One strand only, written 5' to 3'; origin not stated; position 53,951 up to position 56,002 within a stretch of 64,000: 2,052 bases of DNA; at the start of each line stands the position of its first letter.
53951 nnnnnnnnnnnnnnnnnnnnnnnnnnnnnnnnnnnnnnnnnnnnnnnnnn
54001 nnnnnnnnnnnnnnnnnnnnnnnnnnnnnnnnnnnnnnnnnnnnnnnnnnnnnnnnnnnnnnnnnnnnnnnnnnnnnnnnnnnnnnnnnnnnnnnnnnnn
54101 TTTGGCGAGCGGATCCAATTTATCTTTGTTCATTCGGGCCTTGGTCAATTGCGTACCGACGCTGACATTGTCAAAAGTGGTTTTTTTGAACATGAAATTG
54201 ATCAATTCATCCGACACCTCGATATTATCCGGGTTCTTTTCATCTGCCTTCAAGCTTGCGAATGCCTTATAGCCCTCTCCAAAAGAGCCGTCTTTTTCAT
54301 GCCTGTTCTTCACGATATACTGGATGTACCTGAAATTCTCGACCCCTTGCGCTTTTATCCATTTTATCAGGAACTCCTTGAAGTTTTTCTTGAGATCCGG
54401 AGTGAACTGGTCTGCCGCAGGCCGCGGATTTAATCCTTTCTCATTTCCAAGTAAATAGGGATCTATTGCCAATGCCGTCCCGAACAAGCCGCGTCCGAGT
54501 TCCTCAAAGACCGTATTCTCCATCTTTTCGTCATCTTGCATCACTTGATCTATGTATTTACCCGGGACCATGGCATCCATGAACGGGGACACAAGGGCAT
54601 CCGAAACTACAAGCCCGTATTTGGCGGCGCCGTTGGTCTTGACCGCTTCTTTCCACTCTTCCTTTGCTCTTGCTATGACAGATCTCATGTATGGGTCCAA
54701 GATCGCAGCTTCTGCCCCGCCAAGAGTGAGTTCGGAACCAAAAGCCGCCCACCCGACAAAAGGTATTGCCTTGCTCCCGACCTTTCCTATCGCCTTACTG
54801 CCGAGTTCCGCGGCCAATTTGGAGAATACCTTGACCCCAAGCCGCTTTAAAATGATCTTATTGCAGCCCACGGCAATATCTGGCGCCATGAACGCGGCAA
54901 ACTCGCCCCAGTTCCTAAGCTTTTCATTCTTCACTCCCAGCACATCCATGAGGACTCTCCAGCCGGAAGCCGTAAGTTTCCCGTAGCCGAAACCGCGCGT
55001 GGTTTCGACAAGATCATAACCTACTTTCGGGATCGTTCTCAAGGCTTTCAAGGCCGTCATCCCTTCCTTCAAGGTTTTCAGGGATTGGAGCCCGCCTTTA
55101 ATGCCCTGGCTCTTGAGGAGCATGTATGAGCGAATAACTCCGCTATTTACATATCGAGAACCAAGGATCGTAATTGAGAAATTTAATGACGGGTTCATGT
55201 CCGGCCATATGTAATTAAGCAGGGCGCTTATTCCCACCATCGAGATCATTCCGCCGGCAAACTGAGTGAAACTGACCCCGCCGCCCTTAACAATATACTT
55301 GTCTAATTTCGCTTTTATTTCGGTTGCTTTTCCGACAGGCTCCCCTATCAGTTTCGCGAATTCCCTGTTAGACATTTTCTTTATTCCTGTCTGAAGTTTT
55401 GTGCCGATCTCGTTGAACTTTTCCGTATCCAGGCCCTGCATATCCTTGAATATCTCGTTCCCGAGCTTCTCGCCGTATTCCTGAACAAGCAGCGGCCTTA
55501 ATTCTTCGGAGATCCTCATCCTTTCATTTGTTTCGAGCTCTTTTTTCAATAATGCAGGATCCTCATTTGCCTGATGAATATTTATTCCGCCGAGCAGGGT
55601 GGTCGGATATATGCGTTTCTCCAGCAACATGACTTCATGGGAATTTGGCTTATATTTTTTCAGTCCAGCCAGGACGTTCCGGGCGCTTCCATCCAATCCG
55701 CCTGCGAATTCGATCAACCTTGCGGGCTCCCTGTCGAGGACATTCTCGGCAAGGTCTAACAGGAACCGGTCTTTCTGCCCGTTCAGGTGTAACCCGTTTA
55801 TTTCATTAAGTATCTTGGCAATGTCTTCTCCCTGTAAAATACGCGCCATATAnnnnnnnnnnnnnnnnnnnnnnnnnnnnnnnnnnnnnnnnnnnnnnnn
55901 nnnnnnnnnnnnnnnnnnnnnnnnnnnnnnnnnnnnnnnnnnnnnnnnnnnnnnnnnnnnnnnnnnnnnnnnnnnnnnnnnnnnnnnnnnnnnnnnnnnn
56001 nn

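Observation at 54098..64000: Operon of very large domain-less proteins (>=798 aa, 89 aa, 2382 aa)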

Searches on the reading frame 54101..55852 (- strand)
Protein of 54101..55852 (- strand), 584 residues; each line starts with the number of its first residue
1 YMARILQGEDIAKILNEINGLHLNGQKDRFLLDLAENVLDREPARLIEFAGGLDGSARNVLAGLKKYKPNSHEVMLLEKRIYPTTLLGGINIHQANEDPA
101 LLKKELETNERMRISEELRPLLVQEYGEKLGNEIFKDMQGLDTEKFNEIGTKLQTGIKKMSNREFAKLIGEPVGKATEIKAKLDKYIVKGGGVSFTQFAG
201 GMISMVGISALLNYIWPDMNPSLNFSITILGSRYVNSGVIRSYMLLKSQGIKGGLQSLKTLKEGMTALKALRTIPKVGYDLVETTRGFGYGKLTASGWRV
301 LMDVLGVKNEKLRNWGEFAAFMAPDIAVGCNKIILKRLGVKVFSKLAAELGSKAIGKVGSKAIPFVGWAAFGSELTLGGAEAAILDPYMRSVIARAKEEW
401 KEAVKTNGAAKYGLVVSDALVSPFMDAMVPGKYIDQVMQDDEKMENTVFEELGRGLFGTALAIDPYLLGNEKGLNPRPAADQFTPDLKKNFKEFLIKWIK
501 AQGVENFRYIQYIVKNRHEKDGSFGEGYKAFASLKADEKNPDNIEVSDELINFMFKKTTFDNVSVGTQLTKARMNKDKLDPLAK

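Call 51: search_solved_structures(query=A1, max_evalue=1)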
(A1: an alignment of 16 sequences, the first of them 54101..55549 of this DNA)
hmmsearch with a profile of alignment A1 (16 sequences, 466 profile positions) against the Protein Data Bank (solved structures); distinct sequences matched with E-value up to 1: 5.
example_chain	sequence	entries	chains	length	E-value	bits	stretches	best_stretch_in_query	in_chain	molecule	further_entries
9dt9_A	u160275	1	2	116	0.11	14.3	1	343-416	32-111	231_C2_TrkA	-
9cfs_A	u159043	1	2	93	0.21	13.4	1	20-81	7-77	Long regulatory protein rop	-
7uv1_A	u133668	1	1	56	0.5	12.2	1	347-390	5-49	Vicilin-like protein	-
5vxb_A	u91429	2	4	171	0.77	11.6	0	160-209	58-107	ProXp-ala | DNA-binding protein, putative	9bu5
1vjf_A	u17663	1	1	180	0.83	11.5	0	160-209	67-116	DNA-binding protein, putative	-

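Call 52: find_homologous_proteins(query=A1, max_evalue=0.001)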
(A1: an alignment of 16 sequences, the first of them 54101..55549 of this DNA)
Query A1 (16 sequences) (483 aa, profile of the alignment): 2 proteins with E <= 0.001 among 8000 candidates.
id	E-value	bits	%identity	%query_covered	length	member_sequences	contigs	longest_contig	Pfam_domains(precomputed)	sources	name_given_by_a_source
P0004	2.3e-175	602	100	100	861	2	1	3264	-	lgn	-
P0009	1.9e-166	573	52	100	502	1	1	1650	-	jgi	jgi:hypothetical protein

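Call 55: find_related_loci(query=A2, collection=metagenome_contigs, flank=10000)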
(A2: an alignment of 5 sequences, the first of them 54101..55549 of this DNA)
Query A2 (483 aa) in metagenome_contigs; peptide patterns used: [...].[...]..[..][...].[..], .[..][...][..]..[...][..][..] (x = any residue, [..] = any of these).
155 stretches matched a pattern; 1 encode a relative of the query (tblastn E <= 1e-3); 1 distinct loci.
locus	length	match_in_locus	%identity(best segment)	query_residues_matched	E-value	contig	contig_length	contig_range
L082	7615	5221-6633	52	3-483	8e-172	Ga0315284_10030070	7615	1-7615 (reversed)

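Call 62: search_protein_families(library=pfam, proteins=[L082:1-6636:+, L082:6705-7154:+], max_evalue=0.01)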
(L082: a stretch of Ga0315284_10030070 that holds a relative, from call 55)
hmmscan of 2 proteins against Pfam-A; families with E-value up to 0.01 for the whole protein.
L082:1-6636:+ (2212 aa): 3 families
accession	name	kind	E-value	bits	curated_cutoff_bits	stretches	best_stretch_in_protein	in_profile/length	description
PF07517.20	SecA_DEAD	-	1.1e-20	74.5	24.6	1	712-1018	87-281/290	SecA DEAD-like domain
PF21090.3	P-loop_SecA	-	5.5e-14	52.7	27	1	1123-1305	13-192/205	SecA P-loop domain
PF00270.35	DEAD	-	5.9e-08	33.1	26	1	704-828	2-132/167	DEAD/DEAH box helicase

L082:6705-7154:+ (149 aa): 1 family
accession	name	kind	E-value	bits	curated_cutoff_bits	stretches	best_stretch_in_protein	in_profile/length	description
PF10502.14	Peptidase_S26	-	3.3e-17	63.4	22.9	1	9-140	23-168/168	Signal peptidase, peptidase S26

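Call 67: predict_structure(alignment_id=A1)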
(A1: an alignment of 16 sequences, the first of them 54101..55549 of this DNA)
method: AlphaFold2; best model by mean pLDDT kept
length: 483 residues; sequences in the alignment: 16
mean_pLDDT: 63.7   pTM: 0.45
mean pLDDT of the five models: 63.7, 63.1, 61.1, 59.3, 58.6
residues with pLDDT >= 90: 76; 70-90: 146; 50-70: 85; < 50: 176
segments of 3 or more residues with pLDDT < 50: 24-26, 88-92, 132-193, 199-206, 209-211, 213-215, 221-283, 307-327, 480-483
pLDDT, mean of each block of 10 residues (from residue 1): 61 64 57 75 78 87 76 77 61 54 62 78 63 41 37 42 32 28 36 47 46 50 38 34 35 33 38 44 65 75 55 40 50 83 93 94 80 78 92 93 89 85 88 82 91 94 92 70 44
secondary structure, 60 per line:
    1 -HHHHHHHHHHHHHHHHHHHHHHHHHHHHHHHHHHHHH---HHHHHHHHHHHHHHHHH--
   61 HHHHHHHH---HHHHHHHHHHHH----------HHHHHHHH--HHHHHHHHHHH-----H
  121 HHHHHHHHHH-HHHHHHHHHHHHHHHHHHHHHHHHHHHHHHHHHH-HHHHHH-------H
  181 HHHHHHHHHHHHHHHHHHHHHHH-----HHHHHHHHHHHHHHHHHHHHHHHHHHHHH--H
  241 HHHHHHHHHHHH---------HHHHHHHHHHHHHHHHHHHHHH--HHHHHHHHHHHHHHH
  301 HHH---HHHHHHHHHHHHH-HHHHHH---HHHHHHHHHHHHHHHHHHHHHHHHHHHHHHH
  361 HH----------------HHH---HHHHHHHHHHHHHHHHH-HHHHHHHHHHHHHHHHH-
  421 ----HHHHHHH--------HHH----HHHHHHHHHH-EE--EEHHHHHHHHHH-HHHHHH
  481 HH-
elements in order: H2-38 H42-58 H61-68 H72-83 H94-101 H104-114 H120-130 H132-165 H167-172 H180-203 H209-237 H240-252 H262-283 H286-303 H307-319 H321-326 H330-362 H385-401 H403-419 H425-431 H447-456 H464-473 H475-482

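Call 70: fold_search(model_id=the predicted structure, library=pdb)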
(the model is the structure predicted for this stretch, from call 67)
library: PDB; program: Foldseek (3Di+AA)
matches with E <= 10: 46; with E <= 0.001: 0
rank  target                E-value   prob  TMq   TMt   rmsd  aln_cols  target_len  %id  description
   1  7som_G                6.6e-01  0.10  0.13  0.08  23.7       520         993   14  Ciliary C2 central pair apparatus isolated from Chlamydomonas reinhardtii (released 2022-04-13)
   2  6j6f_B                1.5e+00  0.12  0.14  0.18  19.3       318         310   11  Ligand binding domain 1 and 2 of Talaromyces marneffei Mp1 protein (released 2019-03-06)
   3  5xjj                  1.8e+00  0.08  0.14  0.15  22.0       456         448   12  Crystal structure of a MATE family protein (released 2017-09-20)
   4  6j6f_A                2.4e+00  0.09  0.14  0.18  19.1       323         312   11  Ligand binding domain 1 and 2 of Talaromyces marneffei Mp1 protein (released 2019-03-06)
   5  4i9c_A                2.4e+00  0.07  0.13  0.14  21.5       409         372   10  Crystal structure of aspartyl phosphate phosphatase F from B.subtilis in complex with its inhibitory peptide (released 2013-11-20)
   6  6zl1_A                2.7e+00  0.06  0.13  0.12  23.1       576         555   11  Crystal structure of human serum albumin in complex with the MCL-1 neutralizing Alphabody CMPX-383B (released 2021-04-28)
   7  4jre_D                3.0e+00  0.08  0.17  0.18  20.4       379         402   14  Crystal structure of nitrate/nitrite exchanger NarK with nitrite bound (released 2013-05-15)
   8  4tpg_A                3.6e+00  0.03  0.11  0.12  27.6       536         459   11  Selectivity mechanism of a bacterial homologue of the human drug peptide transporters PepT1 and PepT2 (released 2014-07-09)
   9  6zl1_B                3.9e+00  0.03  0.12  0.11  23.4       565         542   10  Crystal structure of human serum albumin in complex with the MCL-1 neutralizing Alphabody CMPX-383B (released 2021-04-28)
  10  9hms_A                4.0e+00  0.04  0.14  0.09  20.3       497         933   12  Cryo-EM structure of human separase bound to SCC1 (310-550 aa) and SA2 (released 2025-09-03)
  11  9ol4_A                4.4e+00  0.03  0.12  0.04  26.7       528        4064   11  Cryo-EM Structure of Ryanodine Receptor 1: Drug Bound Open Conformation (released 2026-01-28)
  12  6e9o_A                4.4e+00  0.03  0.11  0.13  20.6       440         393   11  E. coli D-galactonate:proton symporter mutant E133Q in the outward substrate-bound form (released 2019-05-22)
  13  8jal_E                4.5e+00  0.04  0.10  0.15  16.6       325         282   14  Structure of CRL2APPBP2 bound with RxxGP degron (dimer) (released 2023-10-18)
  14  7cq7_C                4.7e+00  0.03  0.10  0.08  22.8       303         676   12  Structure of the human CLCN7-OSTM1 complex with ADP (released 2020-11-11)
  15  6c6k_B                5.3e+00  0.03  0.12  0.12  22.3       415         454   12  Structural basis for preferential recognition of cap 0 RNA by a human IFIT1-IFIT3 protein complex (released 2018-04-04)
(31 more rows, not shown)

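Call 76: search_dna_similar(query=window:54101-55852:-, collection=plasmids, mode=protein, max_evalue=0.001, max_rows=10)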
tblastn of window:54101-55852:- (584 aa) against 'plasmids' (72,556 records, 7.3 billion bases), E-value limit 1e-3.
No match.

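Call 77: search_dna_similar(query=window:54101-55852:-, collection=phages, mode=protein, max_evalue=0.001, max_rows=10)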
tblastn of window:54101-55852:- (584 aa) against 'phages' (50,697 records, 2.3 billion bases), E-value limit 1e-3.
No match.

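Call 78: find_related_loci(query=A2, collection=viral_contigs, flank=10000)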
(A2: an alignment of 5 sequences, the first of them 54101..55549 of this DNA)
Query A2 (483 aa) in viral_contigs; peptide patterns used: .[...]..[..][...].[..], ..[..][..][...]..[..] (x = any residue, [..] = any of these).
70 stretches matched a pattern, but none encodes a relative of the query by tblastn (E <= 1e-3).

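Call 109: fold_search(model_id=the predicted structure, library=viral)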
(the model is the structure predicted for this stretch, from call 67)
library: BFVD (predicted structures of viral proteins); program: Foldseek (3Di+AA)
matches with E <= 10: 85; with E <= 0.001: 0
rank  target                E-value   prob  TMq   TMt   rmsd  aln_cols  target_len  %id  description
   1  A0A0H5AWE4            9.8e-01  0.05  0.10  0.06  28.7       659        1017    9  (no name in the UniProt tables at hand)
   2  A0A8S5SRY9            1.0e+00  0.05  0.10  0.09  29.8       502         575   14  Minor tail protein [Myoviridae sp. ctZ2t4]
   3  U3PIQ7                1.2e+00  0.06  0.11  0.08  38.6       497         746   10  Internal virion protein [Burkholderia phage JG068]
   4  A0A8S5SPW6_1          1.4e+00  0.07  0.14  0.09  30.3       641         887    9  Tail tape measure protein [Siphoviridae sp. ctLdn10]
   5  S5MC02                1.5e+00  0.08  0.13  0.15  23.2       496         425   11  (no name in the UniProt tables at hand)
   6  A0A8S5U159            1.6e+00  0.04  0.11  0.09  29.8       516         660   11  Minor tail protein (Fragment) [Myoviridae sp. ctumZ20]
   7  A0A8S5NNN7            1.7e+00  0.03  0.10  0.09  29.3       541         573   16  Minor tail protein [Myoviridae sp. ctkOm7]
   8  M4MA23                1.8e+00  0.06  0.14  0.10  31.3       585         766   13  (no name in the UniProt tables at hand)
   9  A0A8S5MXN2            2.0e+00  0.04  0.12  0.06  32.9       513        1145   14  Tail tape measure protein [Siphoviridae sp. ctM4P7]
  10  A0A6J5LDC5            2.2e+00  0.05  0.12  0.09  44.7       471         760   12  BaeS Signal transduction histidine kinase [uncultured Caudovirales phage]
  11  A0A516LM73            2.4e+00  0.03  0.11  0.09  33.3       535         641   15  (no name in the UniProt tables at hand)
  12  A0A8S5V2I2            2.5e+00  0.03  0.09  0.05  25.6       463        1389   11  Uncharacterized protein [CrAss-like virus sp. ctelJ1]
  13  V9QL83                2.5e+00  0.02  0.09  0.06  29.3       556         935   13  (no name in the UniProt tables at hand)
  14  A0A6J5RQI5            2.8e+00  0.04  0.11  0.10  37.0       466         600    9  Uncharacterized protein [uncultured Caudovirales phage]
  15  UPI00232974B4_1       2.8e+00  0.04  0.13  0.07  24.0       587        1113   12  (no name look-up for this kind of identifier)
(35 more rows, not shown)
